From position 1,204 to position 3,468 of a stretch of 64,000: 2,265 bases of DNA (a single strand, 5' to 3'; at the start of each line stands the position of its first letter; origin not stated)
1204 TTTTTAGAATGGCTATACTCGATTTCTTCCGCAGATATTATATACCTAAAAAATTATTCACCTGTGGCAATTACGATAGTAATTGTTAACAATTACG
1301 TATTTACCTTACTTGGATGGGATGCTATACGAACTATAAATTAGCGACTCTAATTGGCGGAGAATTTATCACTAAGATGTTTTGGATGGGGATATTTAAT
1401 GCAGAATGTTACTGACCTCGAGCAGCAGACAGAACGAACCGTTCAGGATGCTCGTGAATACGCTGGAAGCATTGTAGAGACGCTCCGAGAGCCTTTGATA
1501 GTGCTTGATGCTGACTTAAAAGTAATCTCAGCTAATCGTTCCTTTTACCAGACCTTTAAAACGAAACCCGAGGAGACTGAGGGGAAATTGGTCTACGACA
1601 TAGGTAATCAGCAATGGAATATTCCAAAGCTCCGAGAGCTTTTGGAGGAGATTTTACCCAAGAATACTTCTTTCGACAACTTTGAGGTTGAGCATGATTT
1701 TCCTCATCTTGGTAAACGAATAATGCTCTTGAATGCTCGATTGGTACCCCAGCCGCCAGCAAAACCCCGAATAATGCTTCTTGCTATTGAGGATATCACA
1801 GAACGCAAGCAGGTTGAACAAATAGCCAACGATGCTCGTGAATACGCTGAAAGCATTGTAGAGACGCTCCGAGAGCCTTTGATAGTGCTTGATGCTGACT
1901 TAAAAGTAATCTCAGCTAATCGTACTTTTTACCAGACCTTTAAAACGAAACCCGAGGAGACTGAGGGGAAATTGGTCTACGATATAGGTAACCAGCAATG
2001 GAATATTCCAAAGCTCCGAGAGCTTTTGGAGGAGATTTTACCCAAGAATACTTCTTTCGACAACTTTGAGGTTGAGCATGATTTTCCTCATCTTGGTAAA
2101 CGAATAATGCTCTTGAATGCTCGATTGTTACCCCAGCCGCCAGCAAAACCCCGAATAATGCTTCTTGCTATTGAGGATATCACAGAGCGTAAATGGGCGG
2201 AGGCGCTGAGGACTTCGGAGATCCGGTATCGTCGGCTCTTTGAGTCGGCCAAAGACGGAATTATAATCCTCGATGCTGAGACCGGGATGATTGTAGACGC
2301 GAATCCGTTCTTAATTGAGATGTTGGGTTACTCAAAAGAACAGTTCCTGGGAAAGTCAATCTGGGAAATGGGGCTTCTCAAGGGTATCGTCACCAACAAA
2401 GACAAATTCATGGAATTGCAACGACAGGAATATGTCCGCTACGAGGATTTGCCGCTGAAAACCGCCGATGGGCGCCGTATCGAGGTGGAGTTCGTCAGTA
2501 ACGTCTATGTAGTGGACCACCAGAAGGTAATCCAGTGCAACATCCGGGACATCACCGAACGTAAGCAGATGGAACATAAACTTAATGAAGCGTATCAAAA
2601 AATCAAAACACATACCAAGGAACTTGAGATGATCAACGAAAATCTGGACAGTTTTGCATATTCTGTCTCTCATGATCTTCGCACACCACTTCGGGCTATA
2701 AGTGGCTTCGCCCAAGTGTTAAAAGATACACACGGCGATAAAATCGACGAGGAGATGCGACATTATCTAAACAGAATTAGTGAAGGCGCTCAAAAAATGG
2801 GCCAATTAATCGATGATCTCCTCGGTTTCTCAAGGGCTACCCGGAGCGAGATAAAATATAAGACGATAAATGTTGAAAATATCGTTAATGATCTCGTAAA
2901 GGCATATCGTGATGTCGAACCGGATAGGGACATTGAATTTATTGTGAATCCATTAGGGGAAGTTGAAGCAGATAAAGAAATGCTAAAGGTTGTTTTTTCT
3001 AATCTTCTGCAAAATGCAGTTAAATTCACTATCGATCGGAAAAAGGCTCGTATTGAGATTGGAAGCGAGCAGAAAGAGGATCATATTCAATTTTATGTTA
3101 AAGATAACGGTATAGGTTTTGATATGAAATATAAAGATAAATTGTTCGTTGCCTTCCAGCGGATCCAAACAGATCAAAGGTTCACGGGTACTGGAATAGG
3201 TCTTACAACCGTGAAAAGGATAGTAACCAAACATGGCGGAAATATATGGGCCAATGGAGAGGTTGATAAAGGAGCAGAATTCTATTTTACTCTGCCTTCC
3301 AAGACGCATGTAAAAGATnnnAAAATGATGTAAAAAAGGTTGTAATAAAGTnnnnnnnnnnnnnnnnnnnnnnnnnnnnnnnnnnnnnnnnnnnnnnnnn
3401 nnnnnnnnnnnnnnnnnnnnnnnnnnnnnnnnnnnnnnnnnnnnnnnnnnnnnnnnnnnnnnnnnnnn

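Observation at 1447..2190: Very recent in-frame 384-bp tandem duplication of a PAS module inside a histidine kinase gene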

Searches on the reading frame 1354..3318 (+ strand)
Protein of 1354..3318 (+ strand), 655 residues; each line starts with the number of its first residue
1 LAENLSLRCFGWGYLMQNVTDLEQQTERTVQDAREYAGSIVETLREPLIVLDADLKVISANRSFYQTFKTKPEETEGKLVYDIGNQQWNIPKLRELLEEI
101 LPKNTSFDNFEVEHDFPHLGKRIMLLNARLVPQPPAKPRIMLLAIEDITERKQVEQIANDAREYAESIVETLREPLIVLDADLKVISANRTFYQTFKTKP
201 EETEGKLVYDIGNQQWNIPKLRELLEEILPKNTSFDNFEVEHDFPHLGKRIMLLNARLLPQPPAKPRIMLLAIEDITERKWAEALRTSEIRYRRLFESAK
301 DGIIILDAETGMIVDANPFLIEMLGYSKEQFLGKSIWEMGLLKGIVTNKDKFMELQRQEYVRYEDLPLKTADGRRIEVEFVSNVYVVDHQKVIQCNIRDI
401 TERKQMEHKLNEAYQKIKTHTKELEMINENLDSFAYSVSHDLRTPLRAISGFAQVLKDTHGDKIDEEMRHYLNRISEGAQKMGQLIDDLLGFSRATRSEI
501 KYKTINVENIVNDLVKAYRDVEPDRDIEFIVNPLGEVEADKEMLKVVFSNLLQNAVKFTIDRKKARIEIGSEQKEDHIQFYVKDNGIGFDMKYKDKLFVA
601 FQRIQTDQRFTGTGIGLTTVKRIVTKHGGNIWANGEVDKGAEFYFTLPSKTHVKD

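Call 5: search_protein_families(library=pfam, proteins=[window:1354-3318:+], max_evalue=0.01)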
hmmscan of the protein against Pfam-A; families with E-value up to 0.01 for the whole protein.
window:1354-3318:+ (655 aa): 9 families
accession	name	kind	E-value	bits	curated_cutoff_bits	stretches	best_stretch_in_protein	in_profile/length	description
PF13426.13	PAS_9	-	2.3e-27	95.7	27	3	301-402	2-103/103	PAS domain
PF08448.16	PAS_4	-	1.3e-24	87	23.1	2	42-153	2-110/110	PAS fold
PF02518.31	HATPase_c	-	1.7e-23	83.6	26.4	1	540-650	2-110/111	Histidine kinase-, DNA gyrase B-, and HSP90-like ATPase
PF00989.32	PAS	-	2.9e-21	76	22.6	3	291-400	2-113/113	PAS fold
PF13188.13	PAS_8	-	9.9e-21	73.3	21.8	1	291-337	2-44/65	PAS domain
PF00512.31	HisKA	-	6.3e-18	65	26.9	1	432-496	3-64/66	His Kinase A (phospho-acceptor) domain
PF12860.13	PAS_7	-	3.8e-07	30.7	27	0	42-83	2-44/115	PAS fold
PF14501.12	HATPase_c_5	-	1.1e-05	25.7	22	1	544-632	6-87/102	GHKL domain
PF15714.11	SpoVT_C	-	0.00066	20.2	27.5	0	159-194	4-38/128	Stage V sporulation protein T C-terminal, transcription factor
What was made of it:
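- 1399..3321 (+): Cytoplasmic sensor histidine kinase gene (640 aa from ATG 1399; an alternative TTG start at 1354 gives 655 aa). Architecture: PAS - PAS - PAS - HisKA - HATPase_c. Pfam PAS_4, PAS_9, HisKA and HATPase_c all score above their curated cut-offs (call 5).
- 1447..1809 (+): PAS module 1 (121 aa, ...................), loop type P. Pfam PAS_4 best stretch covers aa 42-153 of the 655-aa ORF (call 5).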

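Call 7: find_homologous_proteins(query=window:1354-3318:+)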
Query window:1354-3318:+ (655 aa): 8000 proteins with E <= 0.001 among 8000 candidates; the best 120 are listed.
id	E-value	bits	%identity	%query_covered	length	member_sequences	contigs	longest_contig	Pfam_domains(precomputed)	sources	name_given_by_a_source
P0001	0.0e+0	1465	45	95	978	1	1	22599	PF13596.13,PF13426.14,PF13188.14,PF12860.14,PF27469.1,PF08448.17,PF02518.32,PF00512.32,PF00989.32,PF01078.28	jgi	jgi:PAS domain S-box-containing protein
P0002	0.0e+0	1427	100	98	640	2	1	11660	PF13426.14,PF13188.14,PF12860.14,PF08448.17,PF02518.32,PF00512.32,PF00989.32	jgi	jgi:PAS domain S-box-containing protein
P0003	0.0e+0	1406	99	98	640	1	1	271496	PF13426.14,PF13188.14,PF12860.14,PF08448.17,PF02518.32,PF00512.32,PF00989.32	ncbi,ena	-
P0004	0.0e+0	1325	41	97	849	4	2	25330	PF13426.14,PF13188.14,PF12860.14,PF08448.17,PF02518.32,PF00512.32,PF00989.32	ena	-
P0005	0.0e+0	1293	88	100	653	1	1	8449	PF13426.14,PF13188.14,PF12860.14,PF08448.17,PF02518.32,PF00512.32,PF00989.32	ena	-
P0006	0.0e+0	1292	88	100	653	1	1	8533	PF13426.14,PF13188.14,PF12860.14,PF08448.17,PF02518.32,PF00512.32,PF00989.32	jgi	-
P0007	0.0e+0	1291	40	95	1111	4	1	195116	PF13426.14,PF13188.14,PF12860.14,PF27469.1,PF08448.17,PF02518.32,PF00512.32,PF00989.32,PF00072.31,PF01078.28,PF20881.3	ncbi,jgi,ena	ncbi:MAG: PAS domain S-box protein [Ignavibacteriaceae bacterium]|jgi:PAS domain S-box-containing pr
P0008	0.0e+0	1250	40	95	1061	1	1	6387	PF13596.13,PF08447.19,PF13426.14,PF13188.14,PF12860.14,PF08446.18,PF08448.17,PF02518.32,PF00512.32,PF00989.32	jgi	jgi:two-component system cell cycle sensor histidine kinase PleC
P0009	0.0e+0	1243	40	95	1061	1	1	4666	PF08447.19,PF13426.14,PF13188.14,PF12860.14,PF08446.18,PF08448.17,PF02518.32,PF00512.32,PF00989.32,PF20881.3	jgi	jgi:two-component system CheB/CheR fusion protein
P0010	0.0e+0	1237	37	95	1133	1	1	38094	PF13426.14,PF13188.14,PF27469.1,PF00512.32,PF00072.31,PF13596.13,PF12860.14,PF08448.17,PF02518.32,PF00989.32,PF01078.28,PF20881.3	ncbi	-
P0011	0.0e+0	1231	86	98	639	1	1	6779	PF13426.14,PF13188.14,PF12860.14,PF08448.17,PF02518.32,PF00512.32,PF00989.32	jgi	jgi:PAS domain S-box-containing protein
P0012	0.0e+0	1226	39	96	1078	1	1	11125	PF13596.13,PF08447.19,PF13426.14,PF13188.14,PF12860.14,PF05228.20,PF08448.17,PF02518.32,PF00512.32,PF00989.32,PF01078.28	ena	-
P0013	0.0e+0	1224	39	96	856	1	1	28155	PF13596.13,PF13426.14,PF13188.14,PF12860.14,PF08448.17,PF02518.32,PF00512.32,PF00989.32,PF01078.28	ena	-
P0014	0.0e+0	1221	85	99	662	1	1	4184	PF13426.14,PF13188.14,PF12860.14,PF08448.17,PF02518.32,PF00512.32,PF00989.32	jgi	jgi:PAS domain S-box-containing protein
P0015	0.0e+0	1216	39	95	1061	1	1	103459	PF13596.13,PF08447.19,PF13426.14,PF13188.14,PF12860.14,PF27469.1,PF08448.17,PF02518.32,PF00512.32,PF00989.32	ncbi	-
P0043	3.7e-289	979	86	78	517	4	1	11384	PF13426.14,PF13188.14,PF08448.17,PF02518.32,PF00512.32,PF00989.32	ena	-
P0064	8.9e-278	941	82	78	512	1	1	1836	PF13426.14,PF13188.14,PF08448.17,PF02518.32,PF00512.32,PF00989.32,PF14501.13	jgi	jgi:PAS domain S-box-containing protein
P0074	2.1e-276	937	83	78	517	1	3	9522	PF13426.14,PF13188.14,PF08448.17,PF02518.32,PF00512.32,PF00989.32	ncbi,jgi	-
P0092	3.0e-274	929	82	78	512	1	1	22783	PF13426.14,PF13188.14,PF12860.14,PF08448.17,PF02518.32,PF00512.32,PF00989.32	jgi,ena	-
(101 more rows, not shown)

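Call 8: find_encoding_contigs(protein=window:1354-3318:+, flank=10000)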
Protein window:1354-3318:+ (655 aa): no gene with exactly this product is on record in the collection.

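Call 11: find_encoding_contigs(protein=P0003, flank=5000, max_places=3)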
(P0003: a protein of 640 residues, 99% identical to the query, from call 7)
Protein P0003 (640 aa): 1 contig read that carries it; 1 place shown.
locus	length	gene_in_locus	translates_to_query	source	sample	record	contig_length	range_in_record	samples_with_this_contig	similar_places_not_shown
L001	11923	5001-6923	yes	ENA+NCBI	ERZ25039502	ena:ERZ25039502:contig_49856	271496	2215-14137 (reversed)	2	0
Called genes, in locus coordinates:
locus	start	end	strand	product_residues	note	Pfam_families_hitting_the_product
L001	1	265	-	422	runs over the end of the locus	PF13173:AAA_14, PF13635:DUF4143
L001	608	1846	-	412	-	PF13173:AAA_14, PF13635:DUF4143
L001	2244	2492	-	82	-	PF05016:ParE_toxin (weak)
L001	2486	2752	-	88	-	PF04014:MazE_antitoxin (weak)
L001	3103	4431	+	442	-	PF13173:AAA_14, PF13635:DUF4143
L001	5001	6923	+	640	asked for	PF08448:PAS_4, PF12860:PAS_7 (faint), PF08448:PAS_4, PF00989:PAS, PF13188:PAS_8, PF13426:PAS_9, PF00512:HisKA, PF02518:HATPase_c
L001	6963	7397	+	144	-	PF00072:Response_reg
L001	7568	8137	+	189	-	PF06745:ATPase (weak), PF24336:DUF7504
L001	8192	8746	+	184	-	-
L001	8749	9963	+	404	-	-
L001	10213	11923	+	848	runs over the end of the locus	PF06745:ATPase, PF23442:DUF7125, PF05625:PAXNEB (weak), PF06745:ATPase, PF13481:AAA_25 (weak), PF23442:DUF7125 (weak), PF13426:PAS_9, PF13426:PAS_9, +11 more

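Call 12: find_encoding_contigs(protein=P0005, flank=5000, max_places=3)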
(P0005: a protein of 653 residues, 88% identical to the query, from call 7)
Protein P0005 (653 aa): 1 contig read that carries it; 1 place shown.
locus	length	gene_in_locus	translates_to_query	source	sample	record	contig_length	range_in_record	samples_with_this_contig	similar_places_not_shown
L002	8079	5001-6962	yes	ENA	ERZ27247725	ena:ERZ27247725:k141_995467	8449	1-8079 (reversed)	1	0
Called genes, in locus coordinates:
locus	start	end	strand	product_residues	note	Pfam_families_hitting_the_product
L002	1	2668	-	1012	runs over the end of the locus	?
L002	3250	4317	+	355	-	PF00072:Response_reg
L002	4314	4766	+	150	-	PF00072:Response_reg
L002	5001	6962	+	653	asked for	PF08448:PAS_4, PF00989:PAS (weak), PF08448:PAS_4, PF00989:PAS (weak), PF13188:PAS_8, PF13426:PAS_9, PF00512:HisKA, PF02518:HATPase_c, +1 more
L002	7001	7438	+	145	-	PF00072:Response_reg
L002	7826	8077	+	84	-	?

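Call 13: find_encoding_contigs(protein=P0011, flank=5000, max_places=3)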
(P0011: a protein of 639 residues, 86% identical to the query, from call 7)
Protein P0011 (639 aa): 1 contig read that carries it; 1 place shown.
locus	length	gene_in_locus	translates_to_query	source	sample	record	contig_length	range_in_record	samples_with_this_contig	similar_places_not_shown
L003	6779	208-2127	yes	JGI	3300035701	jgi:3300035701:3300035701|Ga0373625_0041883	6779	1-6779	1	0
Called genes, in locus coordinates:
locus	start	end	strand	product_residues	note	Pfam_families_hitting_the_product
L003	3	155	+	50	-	?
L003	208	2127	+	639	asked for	PF08448:PAS_4 (weak), PF13426:PAS_9 (weak), PF08448:PAS_4 (weak), PF00989:PAS, PF13188:PAS_8, PF13426:PAS_9, PF00512:HisKA, PF02518:HATPase_c, +1 more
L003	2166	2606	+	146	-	PF00072:Response_reg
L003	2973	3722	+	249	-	PF00416:Ribosomal_S13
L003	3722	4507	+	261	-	PF01479:S4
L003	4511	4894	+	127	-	PF00411:Ribosomal_S11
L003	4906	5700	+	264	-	PF01193:RNA_pol_L, PF01000:RNA_pol_A_bac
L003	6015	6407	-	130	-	PF00072:Response_reg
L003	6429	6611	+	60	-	-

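Call 14: find_encoding_contigs(protein=P0014, flank=5000, max_places=3)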
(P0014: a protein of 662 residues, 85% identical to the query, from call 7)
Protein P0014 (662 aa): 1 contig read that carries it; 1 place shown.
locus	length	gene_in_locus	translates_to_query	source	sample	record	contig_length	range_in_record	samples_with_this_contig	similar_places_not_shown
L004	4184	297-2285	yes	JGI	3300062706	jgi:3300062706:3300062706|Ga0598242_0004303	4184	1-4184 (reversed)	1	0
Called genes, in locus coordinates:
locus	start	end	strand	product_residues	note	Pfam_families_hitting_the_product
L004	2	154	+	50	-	?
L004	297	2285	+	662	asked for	PF08448:PAS_4 (weak), PF13426:PAS_9 (weak), PF08448:PAS_4, PF00989:PAS, PF13188:PAS_8, PF13426:PAS_9, PF00512:HisKA, PF02518:HATPase_c, +3 more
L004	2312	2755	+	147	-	PF00072:Response_reg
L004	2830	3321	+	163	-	PF00072:Response_reg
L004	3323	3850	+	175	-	PF00072:Response_reg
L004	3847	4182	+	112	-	?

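Call 15: find_encoding_contigs(protein=P0002, flank=3000, max_places=4)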
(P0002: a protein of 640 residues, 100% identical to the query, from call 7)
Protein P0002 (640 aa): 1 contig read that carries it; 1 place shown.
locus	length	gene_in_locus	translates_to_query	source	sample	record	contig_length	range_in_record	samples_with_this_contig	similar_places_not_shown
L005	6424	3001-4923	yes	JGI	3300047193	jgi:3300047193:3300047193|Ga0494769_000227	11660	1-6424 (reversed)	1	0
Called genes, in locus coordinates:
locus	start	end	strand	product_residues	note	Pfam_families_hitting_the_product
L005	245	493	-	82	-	PF05016:ParE_toxin (weak)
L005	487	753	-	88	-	PF04014:MazE_antitoxin (weak)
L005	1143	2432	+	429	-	PF13173:AAA_14, PF13635:DUF4143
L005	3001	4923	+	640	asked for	PF08448:PAS_4, PF12860:PAS_7 (faint), PF08448:PAS_4, PF00989:PAS, PF13188:PAS_8, PF13426:PAS_9, PF00512:HisKA, PF02518:HATPase_c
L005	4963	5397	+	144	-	PF00072:Response_reg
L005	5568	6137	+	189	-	PF24336:DUF7504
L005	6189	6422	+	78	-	?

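Call 16: find_encoding_contigs(protein=P0043, flank=3000, max_places=3)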
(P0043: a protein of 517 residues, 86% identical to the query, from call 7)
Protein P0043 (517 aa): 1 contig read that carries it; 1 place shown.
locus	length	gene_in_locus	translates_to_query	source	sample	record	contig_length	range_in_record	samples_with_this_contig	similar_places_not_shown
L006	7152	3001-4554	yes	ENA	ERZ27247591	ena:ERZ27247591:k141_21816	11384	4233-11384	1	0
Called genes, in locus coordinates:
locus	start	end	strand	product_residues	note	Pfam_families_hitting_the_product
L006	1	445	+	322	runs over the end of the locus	PF00072:Response_reg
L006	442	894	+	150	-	PF00072:Response_reg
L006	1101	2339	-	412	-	PF13173:AAA_14, PF13635:DUF4143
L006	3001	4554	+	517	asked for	PF00989:PAS (weak), PF08448:PAS_4, PF13426:PAS_9 (weak), PF00989:PAS (weak), PF13188:PAS_8, PF13426:PAS_9, PF00512:HisKA, PF02518:HATPase_c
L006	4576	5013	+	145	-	PF00072:Response_reg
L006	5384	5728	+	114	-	PF07689:KaiB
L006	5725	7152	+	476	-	?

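Call 17: find_encoding_contigs(protein=P0074, flank=3000, max_places=3)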
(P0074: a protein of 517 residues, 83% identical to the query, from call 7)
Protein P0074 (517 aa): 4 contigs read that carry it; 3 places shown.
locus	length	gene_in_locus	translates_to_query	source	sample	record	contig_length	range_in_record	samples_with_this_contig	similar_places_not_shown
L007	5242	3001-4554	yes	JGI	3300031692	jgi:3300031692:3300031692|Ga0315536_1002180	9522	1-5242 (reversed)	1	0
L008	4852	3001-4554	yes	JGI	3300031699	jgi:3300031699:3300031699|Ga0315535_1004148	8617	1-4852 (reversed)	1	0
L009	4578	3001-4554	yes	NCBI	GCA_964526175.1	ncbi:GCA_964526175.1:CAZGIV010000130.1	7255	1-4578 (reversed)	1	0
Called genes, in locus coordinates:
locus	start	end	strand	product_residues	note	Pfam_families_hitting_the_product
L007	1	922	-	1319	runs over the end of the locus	PF14417:MEDS, PF00989:PAS, PF13426:PAS_9, PF00989:PAS, PF08447:PAS_3, PF08448:PAS_4, PF13188:PAS_8, PF13426:PAS_9, +18 more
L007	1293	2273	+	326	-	PF00072:Response_reg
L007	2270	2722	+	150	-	PF00072:Response_reg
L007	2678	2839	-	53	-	-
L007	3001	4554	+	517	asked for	PF00989:PAS (weak), PF08448:PAS_4, PF13426:PAS_9 (weak), PF13188:PAS_8, PF00989:PAS, PF13426:PAS_9, PF00512:HisKA, PF02518:HATPase_c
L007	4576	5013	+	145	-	PF00072:Response_reg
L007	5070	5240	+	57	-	?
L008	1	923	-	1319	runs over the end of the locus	PF14417:MEDS, PF00989:PAS, PF13426:PAS_9, PF00989:PAS, PF08447:PAS_3, PF08448:PAS_4, PF13188:PAS_8, PF13426:PAS_9, +18 more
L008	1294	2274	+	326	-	PF00072:Response_reg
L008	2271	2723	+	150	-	PF00072:Response_reg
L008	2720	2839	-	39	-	-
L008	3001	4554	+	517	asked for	PF00989:PAS (weak), PF08448:PAS_4, PF13426:PAS_9 (weak), PF13188:PAS_8, PF00989:PAS, PF13426:PAS_9, PF00512:HisKA, PF02518:HATPase_c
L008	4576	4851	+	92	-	?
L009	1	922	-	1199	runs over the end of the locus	?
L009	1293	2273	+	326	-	PF00072:Response_reg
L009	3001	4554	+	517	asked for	PF00989:PAS (weak), PF08448:PAS_4, PF13426:PAS_9 (weak), PF13188:PAS_8, PF00989:PAS, PF13426:PAS_9, PF00512:HisKA, PF02518:HATPase_c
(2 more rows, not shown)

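Call 18: find_encoding_contigs(protein=P0092, flank=3000, max_places=3)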
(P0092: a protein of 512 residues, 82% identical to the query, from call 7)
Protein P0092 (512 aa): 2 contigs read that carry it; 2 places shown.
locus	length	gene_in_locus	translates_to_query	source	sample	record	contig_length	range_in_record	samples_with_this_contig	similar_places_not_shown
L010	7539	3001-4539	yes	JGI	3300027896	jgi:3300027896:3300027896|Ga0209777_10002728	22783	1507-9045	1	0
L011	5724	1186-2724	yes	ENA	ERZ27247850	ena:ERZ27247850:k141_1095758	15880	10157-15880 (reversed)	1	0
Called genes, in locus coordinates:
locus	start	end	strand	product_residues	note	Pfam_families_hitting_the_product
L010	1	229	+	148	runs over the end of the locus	PF00072:Response_reg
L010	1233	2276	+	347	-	PF00072:Response_reg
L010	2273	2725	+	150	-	PF00072:Response_reg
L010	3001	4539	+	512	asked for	PF00989:PAS (weak), PF08448:PAS_4, PF13426:PAS_9 (weak), PF00989:PAS (weak), PF13188:PAS_8, PF13426:PAS_9, PF00512:HisKA, PF02518:HATPase_c, +1 more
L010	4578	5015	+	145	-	PF00072:Response_reg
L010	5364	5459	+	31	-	-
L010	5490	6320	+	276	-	PF01609:DDE_Tnp_1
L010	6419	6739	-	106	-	-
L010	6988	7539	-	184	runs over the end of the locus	-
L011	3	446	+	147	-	?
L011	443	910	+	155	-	PF00072:Response_reg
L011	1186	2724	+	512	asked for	PF00989:PAS (weak), PF08448:PAS_4, PF13426:PAS_9 (weak), PF00989:PAS (weak), PF13188:PAS_8, PF13426:PAS_9, PF00512:HisKA, PF02518:HATPase_c, +1 more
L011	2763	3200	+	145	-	PF00072:Response_reg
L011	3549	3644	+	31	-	-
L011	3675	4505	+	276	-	PF01609:DDE_Tnp_1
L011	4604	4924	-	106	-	-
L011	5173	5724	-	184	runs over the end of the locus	-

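Call 19: find_encoding_contigs(protein=P0064, flank=3000, max_places=3)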
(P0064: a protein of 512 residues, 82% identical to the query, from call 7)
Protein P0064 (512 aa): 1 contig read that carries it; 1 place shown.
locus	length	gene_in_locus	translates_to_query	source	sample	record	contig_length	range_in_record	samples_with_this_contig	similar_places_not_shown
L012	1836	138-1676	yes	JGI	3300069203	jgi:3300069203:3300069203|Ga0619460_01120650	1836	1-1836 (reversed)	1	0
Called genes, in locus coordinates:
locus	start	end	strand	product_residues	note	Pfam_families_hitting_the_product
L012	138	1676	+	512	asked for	PF08448:PAS_4 (faint), PF00989:PAS, PF13188:PAS_8, PF13426:PAS_9, PF00512:HisKA, PF02518:HATPase_c, PF14501:HATPase_c_5 (faint)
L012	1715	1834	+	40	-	?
